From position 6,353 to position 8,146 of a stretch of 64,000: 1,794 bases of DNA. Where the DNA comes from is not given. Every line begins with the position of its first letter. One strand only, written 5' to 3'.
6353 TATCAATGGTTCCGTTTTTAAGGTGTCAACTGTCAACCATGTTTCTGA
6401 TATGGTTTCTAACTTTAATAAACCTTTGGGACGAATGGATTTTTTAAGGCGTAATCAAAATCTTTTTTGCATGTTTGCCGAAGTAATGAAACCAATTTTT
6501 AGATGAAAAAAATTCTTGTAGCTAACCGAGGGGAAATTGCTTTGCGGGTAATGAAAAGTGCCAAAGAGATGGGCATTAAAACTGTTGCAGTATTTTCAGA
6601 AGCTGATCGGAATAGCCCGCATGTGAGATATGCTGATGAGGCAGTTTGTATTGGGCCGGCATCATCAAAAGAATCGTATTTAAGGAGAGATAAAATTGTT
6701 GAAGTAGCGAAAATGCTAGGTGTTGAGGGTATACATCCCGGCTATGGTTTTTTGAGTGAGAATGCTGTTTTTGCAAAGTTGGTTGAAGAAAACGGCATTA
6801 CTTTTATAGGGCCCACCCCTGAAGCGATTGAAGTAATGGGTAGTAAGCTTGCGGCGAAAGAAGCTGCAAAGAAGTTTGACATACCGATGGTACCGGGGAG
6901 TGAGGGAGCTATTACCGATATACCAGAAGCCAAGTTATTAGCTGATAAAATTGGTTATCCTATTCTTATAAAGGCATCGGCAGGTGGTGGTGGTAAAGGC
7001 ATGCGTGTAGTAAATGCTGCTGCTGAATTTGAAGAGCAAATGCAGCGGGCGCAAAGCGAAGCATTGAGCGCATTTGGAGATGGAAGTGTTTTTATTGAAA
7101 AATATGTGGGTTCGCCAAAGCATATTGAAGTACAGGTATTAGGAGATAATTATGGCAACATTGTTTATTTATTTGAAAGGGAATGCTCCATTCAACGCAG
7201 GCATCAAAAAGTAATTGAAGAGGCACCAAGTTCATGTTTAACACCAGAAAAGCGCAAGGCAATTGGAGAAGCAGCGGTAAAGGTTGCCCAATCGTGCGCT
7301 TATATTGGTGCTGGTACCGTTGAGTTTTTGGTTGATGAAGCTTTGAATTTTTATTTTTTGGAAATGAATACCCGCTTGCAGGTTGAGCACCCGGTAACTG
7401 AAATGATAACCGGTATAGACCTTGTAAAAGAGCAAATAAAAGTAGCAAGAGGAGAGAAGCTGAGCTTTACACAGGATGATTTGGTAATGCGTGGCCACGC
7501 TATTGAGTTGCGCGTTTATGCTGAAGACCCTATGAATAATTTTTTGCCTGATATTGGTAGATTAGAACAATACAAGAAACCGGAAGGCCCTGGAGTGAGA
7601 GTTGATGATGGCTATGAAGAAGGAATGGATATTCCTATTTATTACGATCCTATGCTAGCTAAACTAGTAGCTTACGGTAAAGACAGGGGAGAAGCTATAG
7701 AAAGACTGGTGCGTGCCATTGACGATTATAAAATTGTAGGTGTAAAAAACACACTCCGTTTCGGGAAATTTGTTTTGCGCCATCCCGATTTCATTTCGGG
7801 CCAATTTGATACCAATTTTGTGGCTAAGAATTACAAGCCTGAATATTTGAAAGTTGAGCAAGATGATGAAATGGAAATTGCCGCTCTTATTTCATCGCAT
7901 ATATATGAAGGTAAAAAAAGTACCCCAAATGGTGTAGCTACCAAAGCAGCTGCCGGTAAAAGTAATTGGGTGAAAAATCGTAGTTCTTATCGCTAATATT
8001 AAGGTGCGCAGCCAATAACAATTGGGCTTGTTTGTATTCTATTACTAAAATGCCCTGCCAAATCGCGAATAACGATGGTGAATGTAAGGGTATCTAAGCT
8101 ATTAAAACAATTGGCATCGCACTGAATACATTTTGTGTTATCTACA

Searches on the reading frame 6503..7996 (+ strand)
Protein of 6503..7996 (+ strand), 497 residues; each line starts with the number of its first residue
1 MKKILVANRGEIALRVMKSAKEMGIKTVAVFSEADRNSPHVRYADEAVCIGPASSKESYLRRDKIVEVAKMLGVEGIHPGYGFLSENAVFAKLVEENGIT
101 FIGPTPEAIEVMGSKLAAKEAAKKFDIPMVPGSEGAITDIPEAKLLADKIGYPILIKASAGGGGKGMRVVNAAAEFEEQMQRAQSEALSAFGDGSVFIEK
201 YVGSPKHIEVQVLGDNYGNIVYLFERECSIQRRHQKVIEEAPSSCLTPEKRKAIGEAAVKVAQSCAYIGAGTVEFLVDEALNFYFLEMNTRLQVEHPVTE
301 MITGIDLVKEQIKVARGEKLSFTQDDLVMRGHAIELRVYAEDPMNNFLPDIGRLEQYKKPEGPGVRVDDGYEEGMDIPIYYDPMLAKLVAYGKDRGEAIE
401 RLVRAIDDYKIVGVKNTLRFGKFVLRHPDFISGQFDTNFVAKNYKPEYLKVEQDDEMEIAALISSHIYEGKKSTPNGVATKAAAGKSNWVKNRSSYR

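Call 12: search_protein_families(library=pfam, proteins=[window:6503-7996:+])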
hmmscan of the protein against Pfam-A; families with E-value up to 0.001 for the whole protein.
window:6503-7996:+ (497 aa): 5 families
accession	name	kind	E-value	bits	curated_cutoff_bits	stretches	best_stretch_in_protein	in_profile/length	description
PF02786.22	CPSase_L_D2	-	3.3e-81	272.3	19.8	1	115-321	2-209/211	Carbamoyl-phosphate synthase L chain, ATP binding domain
PF00289.28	Biotin_carb_N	-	2e-47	160.6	25.5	1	1-109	2-110/110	Biotin carboxylase, N-terminal domain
PF02785.25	Biotin_carb_C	-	4.9e-37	126.8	32.4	1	335-441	1-107/108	Biotin carboxylase C-terminal domain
PF07478.18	Dala_Dala_lig_C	-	1.4e-11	44.8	24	1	146-290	31-174/204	D-ala D-ala ligase C-terminus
PF02222.28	ATP-grasp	-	3.7e-09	36.9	27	1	137-279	16-151/179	ATP-grasp domain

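Call 16: find_encoding_contigs(protein=window:6503-7996:+, flank=10000, max_places=10)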
Protein window:6503-7996:+ (497 aa): no gene with exactly this product is on record in the collection.

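Call 54: find_homologous_proteins(query=window:6503-7996:+, max_evalue=1e-100)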
Query window:6503-7996:+ (497 aa): 8000 proteins with E <= 1e-100 among 8000 candidates; the best 120 are listed.
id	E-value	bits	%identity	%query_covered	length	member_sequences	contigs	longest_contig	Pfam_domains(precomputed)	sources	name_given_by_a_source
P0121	0.0e+0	1103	100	100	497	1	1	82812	PF02786.23,PF00289.29,PF02222.28,PF07478.19,PF02785.26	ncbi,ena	-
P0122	1.3e-291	985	88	100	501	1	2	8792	PF02786.23,PF00289.29,PF02222.28,PF07478.19,PF02785.26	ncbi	-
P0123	5.0e-291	983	89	100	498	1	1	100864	PF02786.23,PF00289.29,PF02222.28,PF07478.19,PF02785.26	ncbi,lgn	-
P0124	7.1e-290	979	88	100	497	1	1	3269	PF02786.23,PF00289.29,PF02222.28,PF07478.19,PF02785.26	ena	-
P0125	3.0e-289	977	88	100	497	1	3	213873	PF02786.23,PF00289.29,PF02222.28,PF07478.19,PF02785.26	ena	-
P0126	6.2e-289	976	87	100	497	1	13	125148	PF02786.23,PF00289.29,PF02222.28,PF07478.19,PF02785.26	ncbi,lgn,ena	-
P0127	1.0e-288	976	87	100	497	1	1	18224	PF02786.23,PF00289.29,PF02222.28,PF07478.19,PF02785.26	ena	-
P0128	1.4e-288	975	87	100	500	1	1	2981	PF02786.23,PF00289.29,PF02222.28,PF07478.19,PF02785.26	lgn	-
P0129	7.1e-288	973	87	100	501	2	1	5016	PF02786.23,PF00289.29,PF02222.28,PF07478.19,PF02785.26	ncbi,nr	ncbi:MAG TPA: acetyl-CoA carboxylase biotin carboxylase subunit, partial [Chitinophagales bacterium]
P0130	8.8e-288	973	87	100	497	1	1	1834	PF02786.23,PF00289.29,PF02222.28,PF07478.19,PF02785.26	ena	-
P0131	9.0e-288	972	87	100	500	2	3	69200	PF02786.23,PF00289.29,PF02222.28,PF07478.19,PF02785.26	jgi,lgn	jgi:acetyl-CoA carboxylase biotin carboxylase subunit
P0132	9.8e-288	972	86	100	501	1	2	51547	PF02786.23,PF00289.29,PF02222.28,PF07478.19,PF02785.26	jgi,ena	jgi:acetyl-CoA carboxylase biotin carboxylase subunit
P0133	9.9e-288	972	86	100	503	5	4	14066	PF02786.23,PF00289.29,PF02222.28,PF07478.19,PF02785.26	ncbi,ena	-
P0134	1.3e-287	972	87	100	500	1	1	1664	PF02786.23,PF00289.29,PF02222.28,PF07478.19,PF02785.26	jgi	-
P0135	1.5e-287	972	87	100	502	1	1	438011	PF02786.23,PF00289.29,PF02222.28,PF07478.19,PF02785.26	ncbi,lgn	-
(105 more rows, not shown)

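Call 55: find_encoding_contigs(protein=P0123, flank=10000, max_places=1)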
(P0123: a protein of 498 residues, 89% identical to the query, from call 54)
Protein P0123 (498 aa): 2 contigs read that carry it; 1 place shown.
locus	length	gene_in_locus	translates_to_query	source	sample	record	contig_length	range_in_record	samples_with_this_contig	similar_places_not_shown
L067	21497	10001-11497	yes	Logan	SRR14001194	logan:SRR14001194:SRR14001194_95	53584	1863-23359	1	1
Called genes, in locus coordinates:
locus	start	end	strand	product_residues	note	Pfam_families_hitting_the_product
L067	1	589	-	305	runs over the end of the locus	PF03372:Exo_endo_phos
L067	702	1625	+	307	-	PF08331:QueG_DUF1730, PF13187:Fer4_9 (faint), PF14697:Fer4_21 (faint), PF13484:Fer4_16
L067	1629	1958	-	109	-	PF07291:MauE (weak), PF13564:DoxX_2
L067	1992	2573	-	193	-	PF06175:MiaE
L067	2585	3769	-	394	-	PF10509:GalKase_gal_bdg, PF00288:GHMP_kinases_N, PF08544:GHMP_kinases_C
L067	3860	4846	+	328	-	PF01075:Glyco_transf_9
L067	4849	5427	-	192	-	PF14127:DUF4294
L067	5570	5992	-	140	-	-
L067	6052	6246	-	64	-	PF00403:HMA (weak)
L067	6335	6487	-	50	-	-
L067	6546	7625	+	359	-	PF11751:PorP_SprF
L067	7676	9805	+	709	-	PF13432:TPR_16 (faint), PF14559:TPR_19 (faint), PF07676:PD40 (faint), PF00691:OmpA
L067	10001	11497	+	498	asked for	PF00289:Biotin_carb_N, PF02222:ATP-grasp, PF02786:CPSase_L_D2, PF07478:Dala_Dala_lig_C, PF02785:Biotin_carb_C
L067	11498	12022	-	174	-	-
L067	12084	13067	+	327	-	PF04443:LuxE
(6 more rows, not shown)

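Call 56: find_encoding_contigs(protein=P0125, flank=10000, max_places=1)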
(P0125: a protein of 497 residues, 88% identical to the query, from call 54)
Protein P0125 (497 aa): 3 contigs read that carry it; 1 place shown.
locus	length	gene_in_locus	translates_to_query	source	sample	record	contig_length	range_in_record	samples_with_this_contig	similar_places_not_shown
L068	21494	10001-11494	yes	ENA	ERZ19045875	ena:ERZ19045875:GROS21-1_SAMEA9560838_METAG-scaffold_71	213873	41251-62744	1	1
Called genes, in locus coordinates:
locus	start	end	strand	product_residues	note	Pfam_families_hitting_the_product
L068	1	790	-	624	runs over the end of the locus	PF13549:ATP-grasp_5, PF02629:CoA_binding, PF13380:CoA_binding_2, PF13607:Succ_CoA_lig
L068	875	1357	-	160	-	-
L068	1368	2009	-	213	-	-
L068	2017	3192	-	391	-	PF13387:Lnb_N, PF25221:5TMH_Lnb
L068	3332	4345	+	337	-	PF01075:Glyco_transf_9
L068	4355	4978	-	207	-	PF14127:DUF4294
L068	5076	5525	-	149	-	-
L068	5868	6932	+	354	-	PF11751:PorP_SprF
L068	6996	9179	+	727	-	PF07676:PD40 (faint), PF00691:OmpA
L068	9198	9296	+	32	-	-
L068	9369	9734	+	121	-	PF07291:MauE, PF13564:DoxX_2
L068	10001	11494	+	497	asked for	PF00289:Biotin_carb_N, PF02222:ATP-grasp, PF02786:CPSase_L_D2, PF07478:Dala_Dala_lig_C, PF02785:Biotin_carb_C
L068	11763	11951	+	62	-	-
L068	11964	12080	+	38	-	-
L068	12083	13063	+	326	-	PF04443:LuxE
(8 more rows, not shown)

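Call 57: find_encoding_contigs(protein=P0121, flank=10000, max_places=2)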
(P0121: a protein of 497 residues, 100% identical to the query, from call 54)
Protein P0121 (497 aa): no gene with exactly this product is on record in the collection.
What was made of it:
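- Tried and rejected: The exact-protein look-up of the window's AccC failed twice, so the remaining ~19 kb of the 82.8-kb source contig could not be fetched (calls 16, 57).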

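Call 72: find_encoding_contigs(protein=P0122, flank=10000, max_places=1)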
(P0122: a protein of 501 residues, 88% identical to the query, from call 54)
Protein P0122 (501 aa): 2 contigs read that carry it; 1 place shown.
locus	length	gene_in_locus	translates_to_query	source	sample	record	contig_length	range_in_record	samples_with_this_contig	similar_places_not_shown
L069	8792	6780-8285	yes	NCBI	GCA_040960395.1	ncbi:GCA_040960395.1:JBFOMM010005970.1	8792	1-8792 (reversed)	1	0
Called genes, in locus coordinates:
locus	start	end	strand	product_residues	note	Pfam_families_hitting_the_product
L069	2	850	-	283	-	?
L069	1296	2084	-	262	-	PF00106:adh_short, PF08659:KR, PF13561:adh_short_C2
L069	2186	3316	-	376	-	PF13669:Glyoxalase_4 (weak), PF14696:Glyoxalase_5 (weak), PF00903:Glyoxalase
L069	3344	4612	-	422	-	PF20510:HgmA_N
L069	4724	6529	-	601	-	PF04734:Ceramidase_alk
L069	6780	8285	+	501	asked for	PF00289:Biotin_carb_N, PF02222:ATP-grasp, PF02786:CPSase_L_D2, PF07478:Dala_Dala_lig_C, PF02785:Biotin_carb_C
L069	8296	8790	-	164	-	?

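Call 73: find_encoding_contigs(protein=P0126, flank=10000, max_places=1)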
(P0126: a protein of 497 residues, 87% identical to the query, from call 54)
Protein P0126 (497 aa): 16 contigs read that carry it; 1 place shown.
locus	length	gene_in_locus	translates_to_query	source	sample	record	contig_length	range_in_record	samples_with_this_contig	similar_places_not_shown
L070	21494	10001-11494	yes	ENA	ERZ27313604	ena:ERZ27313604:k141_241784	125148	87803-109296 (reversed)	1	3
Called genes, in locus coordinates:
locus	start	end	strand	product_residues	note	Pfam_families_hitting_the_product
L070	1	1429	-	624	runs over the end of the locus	PF13549:ATP-grasp_5, PF02629:CoA_binding, PF13380:CoA_binding_2, PF13607:Succ_CoA_lig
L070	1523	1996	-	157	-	-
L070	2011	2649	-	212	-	-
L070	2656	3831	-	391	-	PF13387:Lnb_N, PF25221:5TMH_Lnb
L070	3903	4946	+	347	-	PF01075:Glyco_transf_9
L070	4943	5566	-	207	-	PF14127:DUF4294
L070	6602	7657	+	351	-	PF11751:PorP_SprF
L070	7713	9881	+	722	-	PF07676:PD40 (faint), PF00691:OmpA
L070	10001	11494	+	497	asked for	PF00289:Biotin_carb_N, PF02222:ATP-grasp, PF02786:CPSase_L_D2, PF07478:Dala_Dala_lig_C, PF02785:Biotin_carb_C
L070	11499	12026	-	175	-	-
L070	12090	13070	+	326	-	PF04443:LuxE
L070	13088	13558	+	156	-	-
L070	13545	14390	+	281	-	-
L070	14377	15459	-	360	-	PF01264:Chorismate_synt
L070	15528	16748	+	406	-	PF01979:Amidohydro_1, PF07969:Amidohydro_3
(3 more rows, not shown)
